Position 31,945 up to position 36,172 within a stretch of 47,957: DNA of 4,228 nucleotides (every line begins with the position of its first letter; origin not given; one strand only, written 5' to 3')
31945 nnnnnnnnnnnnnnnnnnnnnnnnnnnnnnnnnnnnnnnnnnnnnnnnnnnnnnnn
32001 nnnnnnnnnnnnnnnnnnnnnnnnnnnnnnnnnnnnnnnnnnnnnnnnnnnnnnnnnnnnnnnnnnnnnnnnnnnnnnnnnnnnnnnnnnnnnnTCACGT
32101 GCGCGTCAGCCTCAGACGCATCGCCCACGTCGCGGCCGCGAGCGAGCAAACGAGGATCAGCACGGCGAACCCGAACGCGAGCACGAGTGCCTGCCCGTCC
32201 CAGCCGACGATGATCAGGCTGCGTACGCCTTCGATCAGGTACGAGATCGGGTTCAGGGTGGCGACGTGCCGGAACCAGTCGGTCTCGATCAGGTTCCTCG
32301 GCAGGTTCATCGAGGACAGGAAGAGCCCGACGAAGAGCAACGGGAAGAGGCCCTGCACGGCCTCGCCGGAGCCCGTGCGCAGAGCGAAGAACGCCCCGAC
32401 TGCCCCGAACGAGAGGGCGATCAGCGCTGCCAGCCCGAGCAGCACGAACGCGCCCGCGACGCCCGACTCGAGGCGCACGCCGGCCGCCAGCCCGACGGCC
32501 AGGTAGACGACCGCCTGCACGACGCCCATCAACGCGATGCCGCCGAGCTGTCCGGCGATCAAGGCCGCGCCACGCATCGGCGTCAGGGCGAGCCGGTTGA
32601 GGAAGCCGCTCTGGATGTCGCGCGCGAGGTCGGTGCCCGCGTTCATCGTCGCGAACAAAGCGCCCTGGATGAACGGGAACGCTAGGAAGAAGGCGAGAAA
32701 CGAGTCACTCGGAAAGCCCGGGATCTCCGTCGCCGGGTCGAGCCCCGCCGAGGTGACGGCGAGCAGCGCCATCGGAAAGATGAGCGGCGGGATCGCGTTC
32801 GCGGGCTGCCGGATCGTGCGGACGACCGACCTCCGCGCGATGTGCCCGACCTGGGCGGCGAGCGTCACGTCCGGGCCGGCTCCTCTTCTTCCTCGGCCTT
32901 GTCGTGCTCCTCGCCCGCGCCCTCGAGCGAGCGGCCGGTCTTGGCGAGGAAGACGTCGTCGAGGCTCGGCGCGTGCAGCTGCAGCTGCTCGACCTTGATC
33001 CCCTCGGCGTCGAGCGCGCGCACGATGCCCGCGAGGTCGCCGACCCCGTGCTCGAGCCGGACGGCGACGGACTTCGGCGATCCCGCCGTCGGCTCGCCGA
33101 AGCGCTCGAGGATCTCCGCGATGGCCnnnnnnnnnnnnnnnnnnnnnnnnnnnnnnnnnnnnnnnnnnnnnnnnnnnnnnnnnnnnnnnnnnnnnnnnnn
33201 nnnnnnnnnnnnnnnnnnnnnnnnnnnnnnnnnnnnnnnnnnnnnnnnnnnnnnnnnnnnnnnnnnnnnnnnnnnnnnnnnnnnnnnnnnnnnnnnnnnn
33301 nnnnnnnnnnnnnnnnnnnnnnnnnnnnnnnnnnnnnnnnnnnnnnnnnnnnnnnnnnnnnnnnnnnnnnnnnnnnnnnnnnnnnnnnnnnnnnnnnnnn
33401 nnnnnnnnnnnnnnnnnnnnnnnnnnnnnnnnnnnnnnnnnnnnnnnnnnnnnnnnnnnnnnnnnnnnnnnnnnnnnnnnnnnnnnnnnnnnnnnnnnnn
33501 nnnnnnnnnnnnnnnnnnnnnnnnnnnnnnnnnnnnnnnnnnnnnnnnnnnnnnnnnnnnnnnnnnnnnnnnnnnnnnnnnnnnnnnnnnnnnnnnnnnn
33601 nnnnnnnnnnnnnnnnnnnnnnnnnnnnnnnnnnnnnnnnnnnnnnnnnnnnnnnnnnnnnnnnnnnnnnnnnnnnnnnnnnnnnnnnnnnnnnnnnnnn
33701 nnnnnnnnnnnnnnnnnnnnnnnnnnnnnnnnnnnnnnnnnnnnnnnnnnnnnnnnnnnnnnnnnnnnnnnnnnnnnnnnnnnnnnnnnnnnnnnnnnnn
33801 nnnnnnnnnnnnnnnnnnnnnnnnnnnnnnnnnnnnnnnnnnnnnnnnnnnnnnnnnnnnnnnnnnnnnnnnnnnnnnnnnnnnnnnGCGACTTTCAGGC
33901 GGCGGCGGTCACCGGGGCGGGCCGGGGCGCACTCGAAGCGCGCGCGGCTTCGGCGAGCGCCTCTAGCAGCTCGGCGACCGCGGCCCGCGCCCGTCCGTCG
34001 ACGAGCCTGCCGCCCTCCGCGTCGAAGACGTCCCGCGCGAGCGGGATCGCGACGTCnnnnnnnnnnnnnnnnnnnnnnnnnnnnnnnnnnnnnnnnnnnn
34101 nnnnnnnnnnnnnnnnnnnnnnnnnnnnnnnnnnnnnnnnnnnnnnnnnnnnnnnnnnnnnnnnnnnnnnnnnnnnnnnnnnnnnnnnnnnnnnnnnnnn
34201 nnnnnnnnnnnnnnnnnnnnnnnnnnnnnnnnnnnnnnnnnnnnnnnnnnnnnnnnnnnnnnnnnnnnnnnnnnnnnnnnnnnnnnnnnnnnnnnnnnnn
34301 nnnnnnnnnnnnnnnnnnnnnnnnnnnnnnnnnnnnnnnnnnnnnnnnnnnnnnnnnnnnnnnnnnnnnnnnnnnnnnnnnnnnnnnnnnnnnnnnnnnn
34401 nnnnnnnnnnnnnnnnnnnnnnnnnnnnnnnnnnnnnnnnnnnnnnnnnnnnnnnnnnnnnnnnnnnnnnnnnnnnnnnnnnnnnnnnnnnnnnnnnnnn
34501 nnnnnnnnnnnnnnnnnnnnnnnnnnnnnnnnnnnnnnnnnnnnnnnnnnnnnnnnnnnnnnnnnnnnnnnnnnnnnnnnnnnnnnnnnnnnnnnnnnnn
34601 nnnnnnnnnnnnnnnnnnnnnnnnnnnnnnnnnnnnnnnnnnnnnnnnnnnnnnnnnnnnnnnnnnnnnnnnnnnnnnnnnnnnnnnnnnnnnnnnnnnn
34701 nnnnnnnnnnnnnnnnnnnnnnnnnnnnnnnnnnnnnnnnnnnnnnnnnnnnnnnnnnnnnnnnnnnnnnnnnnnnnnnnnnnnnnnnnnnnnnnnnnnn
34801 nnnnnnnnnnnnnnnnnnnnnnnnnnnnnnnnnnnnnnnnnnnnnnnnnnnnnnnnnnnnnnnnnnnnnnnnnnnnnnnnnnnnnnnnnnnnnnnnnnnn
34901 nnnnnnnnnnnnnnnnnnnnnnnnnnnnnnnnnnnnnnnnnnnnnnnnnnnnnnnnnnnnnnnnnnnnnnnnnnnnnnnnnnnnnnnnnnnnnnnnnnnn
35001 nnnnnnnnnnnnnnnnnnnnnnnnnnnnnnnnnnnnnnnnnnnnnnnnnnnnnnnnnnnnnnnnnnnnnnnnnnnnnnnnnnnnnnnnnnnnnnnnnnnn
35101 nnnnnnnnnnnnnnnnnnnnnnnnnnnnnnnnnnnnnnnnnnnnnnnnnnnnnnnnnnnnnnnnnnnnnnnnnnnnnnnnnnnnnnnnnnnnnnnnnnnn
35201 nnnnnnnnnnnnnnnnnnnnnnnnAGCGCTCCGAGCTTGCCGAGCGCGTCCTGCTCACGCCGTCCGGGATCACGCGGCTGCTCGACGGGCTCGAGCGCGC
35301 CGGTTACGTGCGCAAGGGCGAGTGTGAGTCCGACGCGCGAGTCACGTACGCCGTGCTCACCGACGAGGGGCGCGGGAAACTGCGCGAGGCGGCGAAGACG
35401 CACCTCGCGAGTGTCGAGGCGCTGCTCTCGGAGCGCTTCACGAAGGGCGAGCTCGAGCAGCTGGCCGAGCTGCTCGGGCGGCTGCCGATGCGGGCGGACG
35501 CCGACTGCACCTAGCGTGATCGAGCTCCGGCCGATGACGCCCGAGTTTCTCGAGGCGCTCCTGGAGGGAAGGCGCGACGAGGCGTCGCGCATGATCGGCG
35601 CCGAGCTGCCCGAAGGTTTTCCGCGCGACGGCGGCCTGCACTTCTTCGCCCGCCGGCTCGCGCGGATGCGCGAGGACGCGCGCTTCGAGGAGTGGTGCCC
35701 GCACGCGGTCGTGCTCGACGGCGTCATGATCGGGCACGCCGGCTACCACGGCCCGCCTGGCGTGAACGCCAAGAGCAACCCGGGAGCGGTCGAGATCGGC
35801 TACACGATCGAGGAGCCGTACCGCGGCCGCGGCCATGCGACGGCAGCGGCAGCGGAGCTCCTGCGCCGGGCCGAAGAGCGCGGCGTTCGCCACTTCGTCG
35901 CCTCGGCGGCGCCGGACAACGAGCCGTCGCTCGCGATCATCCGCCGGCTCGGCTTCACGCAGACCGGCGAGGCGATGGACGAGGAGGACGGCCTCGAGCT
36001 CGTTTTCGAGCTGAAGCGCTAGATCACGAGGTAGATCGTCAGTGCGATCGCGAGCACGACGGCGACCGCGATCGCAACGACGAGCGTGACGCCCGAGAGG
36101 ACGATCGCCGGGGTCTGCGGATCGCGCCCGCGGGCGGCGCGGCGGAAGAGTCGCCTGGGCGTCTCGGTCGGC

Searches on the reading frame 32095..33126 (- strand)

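Call 10: search_protein_families(library=pfam, proteins=[window:32095-33126:-], max_evalue=0.001)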
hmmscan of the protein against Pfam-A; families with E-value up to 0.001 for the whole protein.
window:32095-33126:- (343 aa): 2 families
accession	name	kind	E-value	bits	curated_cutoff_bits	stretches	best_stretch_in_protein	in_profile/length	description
PF01061.29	ABC2_membrane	-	4.8e-18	65.9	26.9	1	92-304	2-209/211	ABC-2 type transporter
PF12698.13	ABC2_membrane_3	-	1.6e-11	44.3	31.6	1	142-332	163-345/347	ABC-2 family transporter protein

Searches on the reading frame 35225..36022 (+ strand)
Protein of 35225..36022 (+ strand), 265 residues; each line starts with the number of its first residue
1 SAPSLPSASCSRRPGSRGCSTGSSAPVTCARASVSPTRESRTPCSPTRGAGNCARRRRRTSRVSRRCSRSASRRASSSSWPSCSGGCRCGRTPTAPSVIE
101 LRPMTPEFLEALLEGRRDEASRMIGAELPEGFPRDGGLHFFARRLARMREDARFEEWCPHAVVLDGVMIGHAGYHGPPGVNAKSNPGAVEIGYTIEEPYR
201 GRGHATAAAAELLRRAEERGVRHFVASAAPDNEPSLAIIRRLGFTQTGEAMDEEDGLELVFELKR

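Call 10: search_protein_families(library=pfam, proteins=[window:35225-36022:+], max_evalue=0.001)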
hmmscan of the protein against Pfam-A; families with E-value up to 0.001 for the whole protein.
window:35225-36022:+ (265 aa): 3 families
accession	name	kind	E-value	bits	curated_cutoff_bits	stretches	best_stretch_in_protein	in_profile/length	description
PF13302.13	Acetyltransf_3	-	3.4e-18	67.1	25.4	1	100-245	3-138/138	Acetyltransferase (GNAT) domain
PF00583.31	Acetyltransf_1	-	3.1e-12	47.2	20.7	1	151-244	21-116/116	Acetyltransferase (GNAT) family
PF12746.13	GNAT_acetyltran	-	0.00016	21.8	26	1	187-248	180-238/243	GNAT acetyltransferase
